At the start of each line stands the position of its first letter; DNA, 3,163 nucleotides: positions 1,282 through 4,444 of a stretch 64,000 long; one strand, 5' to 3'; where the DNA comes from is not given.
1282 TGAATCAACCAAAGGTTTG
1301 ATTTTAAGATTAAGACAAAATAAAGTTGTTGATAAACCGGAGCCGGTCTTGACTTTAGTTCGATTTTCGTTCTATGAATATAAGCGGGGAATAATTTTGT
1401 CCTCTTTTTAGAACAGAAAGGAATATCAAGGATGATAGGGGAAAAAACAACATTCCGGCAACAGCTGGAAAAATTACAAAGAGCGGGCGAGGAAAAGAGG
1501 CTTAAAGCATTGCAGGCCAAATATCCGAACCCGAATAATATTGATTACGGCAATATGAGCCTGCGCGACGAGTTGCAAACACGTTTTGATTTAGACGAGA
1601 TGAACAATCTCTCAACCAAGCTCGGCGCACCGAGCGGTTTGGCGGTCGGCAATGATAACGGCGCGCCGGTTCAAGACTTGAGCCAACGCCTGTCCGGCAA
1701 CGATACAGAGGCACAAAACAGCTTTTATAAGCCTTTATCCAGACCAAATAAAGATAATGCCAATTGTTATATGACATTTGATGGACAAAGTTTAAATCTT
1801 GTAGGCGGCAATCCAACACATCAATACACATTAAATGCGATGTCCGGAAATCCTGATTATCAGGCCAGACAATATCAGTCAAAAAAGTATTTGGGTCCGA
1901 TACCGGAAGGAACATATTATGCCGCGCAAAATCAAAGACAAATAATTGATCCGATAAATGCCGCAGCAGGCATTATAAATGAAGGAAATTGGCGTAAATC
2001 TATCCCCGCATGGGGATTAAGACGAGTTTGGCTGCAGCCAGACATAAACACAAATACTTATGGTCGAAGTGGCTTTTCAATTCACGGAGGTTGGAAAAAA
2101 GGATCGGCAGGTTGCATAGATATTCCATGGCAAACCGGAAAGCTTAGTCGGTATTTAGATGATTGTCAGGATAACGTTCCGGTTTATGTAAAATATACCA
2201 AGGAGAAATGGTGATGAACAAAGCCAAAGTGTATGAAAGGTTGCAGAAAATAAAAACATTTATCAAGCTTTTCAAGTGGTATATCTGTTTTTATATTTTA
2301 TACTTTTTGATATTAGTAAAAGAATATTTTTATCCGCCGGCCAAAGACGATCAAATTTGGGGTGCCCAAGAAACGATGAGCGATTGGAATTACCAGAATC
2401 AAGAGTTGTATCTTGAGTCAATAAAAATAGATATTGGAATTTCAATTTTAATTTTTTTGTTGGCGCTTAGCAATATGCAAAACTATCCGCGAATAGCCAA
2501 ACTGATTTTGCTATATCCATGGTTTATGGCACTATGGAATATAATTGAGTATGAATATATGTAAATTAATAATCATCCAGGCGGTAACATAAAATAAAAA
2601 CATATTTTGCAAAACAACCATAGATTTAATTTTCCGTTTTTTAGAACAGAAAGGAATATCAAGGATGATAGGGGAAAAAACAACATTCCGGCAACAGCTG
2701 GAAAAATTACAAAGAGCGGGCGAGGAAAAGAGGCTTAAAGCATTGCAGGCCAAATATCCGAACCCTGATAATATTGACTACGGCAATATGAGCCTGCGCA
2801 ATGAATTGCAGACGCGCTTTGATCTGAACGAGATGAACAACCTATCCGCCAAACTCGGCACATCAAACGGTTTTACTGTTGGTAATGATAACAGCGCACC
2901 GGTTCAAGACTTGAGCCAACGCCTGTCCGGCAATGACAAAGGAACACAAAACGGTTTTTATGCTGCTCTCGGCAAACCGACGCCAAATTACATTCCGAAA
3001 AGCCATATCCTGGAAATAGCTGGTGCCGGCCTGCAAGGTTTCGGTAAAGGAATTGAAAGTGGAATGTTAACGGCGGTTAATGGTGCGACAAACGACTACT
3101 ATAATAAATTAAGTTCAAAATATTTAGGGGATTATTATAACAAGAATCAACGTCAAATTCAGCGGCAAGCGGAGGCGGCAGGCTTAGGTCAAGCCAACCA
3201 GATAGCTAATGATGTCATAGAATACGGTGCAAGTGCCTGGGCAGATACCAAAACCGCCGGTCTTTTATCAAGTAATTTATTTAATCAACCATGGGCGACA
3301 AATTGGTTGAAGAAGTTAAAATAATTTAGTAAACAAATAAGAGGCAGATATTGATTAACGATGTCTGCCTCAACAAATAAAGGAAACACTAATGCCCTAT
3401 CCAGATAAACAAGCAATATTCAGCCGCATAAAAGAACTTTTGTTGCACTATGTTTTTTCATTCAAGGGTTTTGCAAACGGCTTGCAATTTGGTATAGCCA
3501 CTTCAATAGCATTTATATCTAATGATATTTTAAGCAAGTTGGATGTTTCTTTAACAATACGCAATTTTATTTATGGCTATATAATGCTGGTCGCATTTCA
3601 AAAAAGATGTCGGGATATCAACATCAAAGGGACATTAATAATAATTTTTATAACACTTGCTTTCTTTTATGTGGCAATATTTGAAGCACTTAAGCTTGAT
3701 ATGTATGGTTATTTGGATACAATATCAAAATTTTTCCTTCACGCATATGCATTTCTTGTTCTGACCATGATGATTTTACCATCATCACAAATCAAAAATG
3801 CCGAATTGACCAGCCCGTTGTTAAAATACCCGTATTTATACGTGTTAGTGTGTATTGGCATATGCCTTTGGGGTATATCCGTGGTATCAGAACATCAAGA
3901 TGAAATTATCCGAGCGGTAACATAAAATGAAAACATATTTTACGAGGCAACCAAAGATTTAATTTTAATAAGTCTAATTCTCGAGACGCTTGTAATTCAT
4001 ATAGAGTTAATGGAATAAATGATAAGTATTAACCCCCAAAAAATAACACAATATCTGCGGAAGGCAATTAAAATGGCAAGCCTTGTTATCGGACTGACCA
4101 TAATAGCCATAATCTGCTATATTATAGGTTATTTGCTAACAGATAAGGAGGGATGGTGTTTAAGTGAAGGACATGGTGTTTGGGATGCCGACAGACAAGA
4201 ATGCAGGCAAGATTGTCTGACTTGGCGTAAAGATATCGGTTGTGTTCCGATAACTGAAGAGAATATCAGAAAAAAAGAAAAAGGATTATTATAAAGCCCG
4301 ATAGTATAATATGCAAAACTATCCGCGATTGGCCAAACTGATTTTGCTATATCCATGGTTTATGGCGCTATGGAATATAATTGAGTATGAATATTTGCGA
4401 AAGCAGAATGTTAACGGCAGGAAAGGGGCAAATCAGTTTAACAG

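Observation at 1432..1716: Shared ~95-aa N-terminal domain without signal peptide: unknown delivery module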

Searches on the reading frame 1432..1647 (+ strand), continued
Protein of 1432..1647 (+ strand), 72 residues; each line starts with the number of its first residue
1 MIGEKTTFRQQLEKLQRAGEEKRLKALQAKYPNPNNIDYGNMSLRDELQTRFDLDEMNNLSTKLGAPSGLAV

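Call 92: fold_search(model_id=the predicted structure, library=viral)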
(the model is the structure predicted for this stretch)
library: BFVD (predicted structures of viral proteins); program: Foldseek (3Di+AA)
matches with E <= 10: 148; with E <= 0.001: 0
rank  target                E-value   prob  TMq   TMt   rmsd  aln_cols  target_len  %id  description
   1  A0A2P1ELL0            1.2e+00  0.69  0.59  0.08   3.4        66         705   14  3'-5' exonuclease [Moumouvirus australiensis]
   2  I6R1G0                1.4e+00  0.38  0.46  0.50   5.2        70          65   11  (no name in the UniProt tables at hand)
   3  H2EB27                1.6e+00  0.60  0.59  0.36   3.4        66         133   15  Putative transcription factor [Megavirus courdo7]
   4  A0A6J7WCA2            1.7e+00  0.21  0.44  0.42   9.1        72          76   17  Uncharacterized protein [uncultured Caudovirales phage]
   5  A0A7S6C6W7            2.1e+00  0.14  0.31  0.38   6.1        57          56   12  (no name in the UniProt tables at hand)
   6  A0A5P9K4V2            2.2e+00  0.60  0.60  0.10   3.9        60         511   13  ORF1A (Fragment) [Serpentovirinae sp.]
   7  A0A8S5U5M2            2.2e+00  0.47  0.49  0.53   2.9        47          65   11  Uncharacterized protein [Podoviridae sp. cthJQ11]
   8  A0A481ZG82            2.4e+00  0.54  0.61  0.18   3.2        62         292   14  Uncharacterized protein [Pithovirus LCPAC404]
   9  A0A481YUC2            2.4e+00  0.15  0.34  0.24   6.3        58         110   19  Uncharacterized protein [Marseillevirus LCMAC103]
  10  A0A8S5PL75            2.6e+00  0.69  0.59  0.24   1.9        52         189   17  Uncharacterized protein [Myoviridae sp. ctsK93]
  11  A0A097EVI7            2.7e+00  0.07  0.29  0.17   8.0        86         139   20  (no name in the UniProt tables at hand)
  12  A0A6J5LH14            2.9e+00  0.12  0.35  0.36   5.9        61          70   18  Uncharacterized protein [uncultured Caudovirales phage]
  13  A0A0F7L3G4            2.9e+00  0.07  0.31  0.25  11.2        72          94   12  Uncharacterized protein [uncultured marine virus]
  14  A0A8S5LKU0            3.1e+00  0.18  0.37  0.40   5.1        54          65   15  Uncharacterized protein [Siphoviridae sp. ctnhN1]
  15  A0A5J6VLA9            3.1e+00  0.16  0.44  0.15   9.7        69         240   13  FYVE-type domain-containing protein [Megaviridae environmental sample]
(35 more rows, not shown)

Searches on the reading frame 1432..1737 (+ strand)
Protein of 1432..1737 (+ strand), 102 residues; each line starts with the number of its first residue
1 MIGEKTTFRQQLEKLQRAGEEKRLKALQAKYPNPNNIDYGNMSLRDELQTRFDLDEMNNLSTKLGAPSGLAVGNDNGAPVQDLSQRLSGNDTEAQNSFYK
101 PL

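Call 6: find_homologous_proteins(query=window:1432-1737:+, max_evalue=0.01)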
Query seq(102 aa) (102 aa): 20 proteins with E <= 0.01 among 21 candidates.
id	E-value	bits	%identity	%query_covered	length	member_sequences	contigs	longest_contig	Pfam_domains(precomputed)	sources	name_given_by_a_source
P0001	1.0e-40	156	84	86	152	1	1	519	-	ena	-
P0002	5.9e-40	153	96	75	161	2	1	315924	-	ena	-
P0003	3.3e-26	109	92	60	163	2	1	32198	-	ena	-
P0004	3.4e-22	97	52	100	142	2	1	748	-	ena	-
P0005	9.6e-21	92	52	100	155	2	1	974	-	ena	-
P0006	2.9e-19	87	52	93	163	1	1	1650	-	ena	-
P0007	3.5e-19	87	69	60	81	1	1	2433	-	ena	-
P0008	1.4e-18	85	75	60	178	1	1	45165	-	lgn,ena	-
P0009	1.1e-9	56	56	58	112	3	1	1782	-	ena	-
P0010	1.3e-9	56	56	58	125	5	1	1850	-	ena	-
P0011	1.5e-9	56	60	52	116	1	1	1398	-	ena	-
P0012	1.6e-9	56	44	84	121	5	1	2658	-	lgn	-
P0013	2.6e-9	55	56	58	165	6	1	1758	-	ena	-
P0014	3.3e-9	55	60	52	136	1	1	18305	-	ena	-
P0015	3.4e-9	55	60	52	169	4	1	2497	-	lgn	-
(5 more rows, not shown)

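Call 10: find_encoding_contigs(protein=P0002, flank=10000, max_places=4)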
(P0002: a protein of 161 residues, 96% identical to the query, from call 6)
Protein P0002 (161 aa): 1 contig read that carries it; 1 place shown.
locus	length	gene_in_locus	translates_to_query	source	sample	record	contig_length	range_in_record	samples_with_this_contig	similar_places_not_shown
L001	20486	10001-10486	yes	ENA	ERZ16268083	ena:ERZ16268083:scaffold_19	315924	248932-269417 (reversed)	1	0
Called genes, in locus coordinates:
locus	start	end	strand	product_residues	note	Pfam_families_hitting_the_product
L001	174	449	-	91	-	-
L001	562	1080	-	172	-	-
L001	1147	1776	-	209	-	-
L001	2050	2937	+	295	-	-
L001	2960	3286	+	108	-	-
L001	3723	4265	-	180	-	-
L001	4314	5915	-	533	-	PF00890:FAD_binding_2 (faint), PF01266:DAO (faint), PF02254:TrkA_N (faint), PF03486:HI0933_like (faint), PF07992:Pyr_redox_2, PF13738:Pyr_redox_3, PF00070:Pyr_redox, PF02852:Pyr_redox_dim, +3 more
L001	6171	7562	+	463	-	PF02881:SRP54_N, PF00448:SRP54, PF06414:Zeta_toxin (weak), PF13401:AAA_22 (weak), PF01656:CbiA (weak), PF13671:AAA_33 (weak), PF02978:SRP_SPB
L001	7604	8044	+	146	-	PF00886:Ribosomal_S16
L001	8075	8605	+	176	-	PF01782:RimM, PF05239:PRC, PF24986:PRC_RimM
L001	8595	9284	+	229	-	PF01746:tRNA_m1G_MT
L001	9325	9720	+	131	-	PF01245:Ribosomal_L19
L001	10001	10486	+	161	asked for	-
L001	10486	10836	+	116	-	-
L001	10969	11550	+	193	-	-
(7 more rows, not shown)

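Call 18: find_encoding_contigs(protein=P0014, flank=10000, max_places=3)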
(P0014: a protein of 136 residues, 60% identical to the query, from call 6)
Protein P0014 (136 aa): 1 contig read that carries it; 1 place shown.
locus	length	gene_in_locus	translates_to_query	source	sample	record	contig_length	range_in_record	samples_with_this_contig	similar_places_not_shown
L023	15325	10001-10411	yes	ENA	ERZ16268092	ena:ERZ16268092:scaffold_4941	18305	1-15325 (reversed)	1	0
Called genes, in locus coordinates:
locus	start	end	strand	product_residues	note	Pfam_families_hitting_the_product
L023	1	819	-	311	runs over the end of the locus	-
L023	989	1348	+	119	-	PF14903:WG_beta_rep (faint)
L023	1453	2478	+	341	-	PF06500:FrsA-like (weak), PF01738:DLH (weak), PF00326:Peptidase_S9 (faint), PF08840:BAAT_C (weak)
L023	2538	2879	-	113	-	-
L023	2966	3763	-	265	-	PF02540:NAD_synthase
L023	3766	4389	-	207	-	PF00857:Isochorismatase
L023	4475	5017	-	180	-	PF01467:CTP_transf_like (weak), PF08218:Citrate_ly_lig (faint)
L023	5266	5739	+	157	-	-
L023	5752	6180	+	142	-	-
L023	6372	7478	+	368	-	-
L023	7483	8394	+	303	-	-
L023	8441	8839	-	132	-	PF18907:DUF5662 (faint)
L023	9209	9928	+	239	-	PF01381:HTH_3 (weak)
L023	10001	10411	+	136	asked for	-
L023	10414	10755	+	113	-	PF00277:SAA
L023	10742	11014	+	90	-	-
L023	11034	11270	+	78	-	-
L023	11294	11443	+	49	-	-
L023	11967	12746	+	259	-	-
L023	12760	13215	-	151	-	-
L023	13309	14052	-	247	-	PF13635:DUF4143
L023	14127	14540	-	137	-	PF13173:AAA_14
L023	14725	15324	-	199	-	?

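Call 53: search_protein_families(library=pfam, proteins=[L023:6372-7478:+], max_evalue=0.1)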
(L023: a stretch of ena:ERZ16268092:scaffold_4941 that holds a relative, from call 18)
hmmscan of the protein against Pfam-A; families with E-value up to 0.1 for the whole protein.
L023:6372-7478:+ (368 aa): 3 families
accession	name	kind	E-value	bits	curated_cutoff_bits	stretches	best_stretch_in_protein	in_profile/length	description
PF07661.19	MORN_2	-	3.8e-43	140.8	29.6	6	110-130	1-21/22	MORN repeat variant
PF07202.18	Tcp10_C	-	0.0034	17.4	36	0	163-183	15-33/35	T-complex protein 10 C-terminus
PF05593.20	RHS_repeat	-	0.015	16.2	22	0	308-317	21-30/38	RHS Repeat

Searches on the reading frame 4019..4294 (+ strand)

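Call 3: search_protein_families(library=pfam, proteins=[window:4019-4294:+], max_evalue=1)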
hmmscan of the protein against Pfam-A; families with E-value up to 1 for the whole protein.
window:4019-4294:+ (91 aa): 3 families
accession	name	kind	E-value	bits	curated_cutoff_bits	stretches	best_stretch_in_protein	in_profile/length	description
PF14163.11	SieB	-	0.022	14.8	26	1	5-47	14-58/147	Super-infection exclusion protein B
PF09835.14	DUF2062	-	0.079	13.4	27.4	1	20-42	113-135/147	Uncharacterized protein conserved in bacteria (DUF2062)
PF00860.26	Xan_ur_permease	-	0.15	11.2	27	1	9-41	174-206/389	Permease family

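Call 7: search_protein_families(library=ncbifam, proteins=[window:4019-4294:+], max_evalue=1)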
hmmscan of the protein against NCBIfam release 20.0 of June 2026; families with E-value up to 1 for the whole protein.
window:4019-4294:+ (91 aa): 0 families

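Call 80: search_protein_families(library=phrogs, proteins=[window:4019-4294:+], max_evalue=0.1)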
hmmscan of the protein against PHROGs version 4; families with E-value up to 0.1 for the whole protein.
window:4019-4294:+ (91 aa): 1 family
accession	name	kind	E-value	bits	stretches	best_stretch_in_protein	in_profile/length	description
phrog_19295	-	unknown function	0.051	14.1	1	27-42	5-20/33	-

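Call 81: search_protein_families(library=padloc, proteins=[window:4019-4294:+], max_evalue=0.1)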
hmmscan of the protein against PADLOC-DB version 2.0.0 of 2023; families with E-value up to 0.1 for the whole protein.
window:4019-4294:+ (91 aa): 0 families
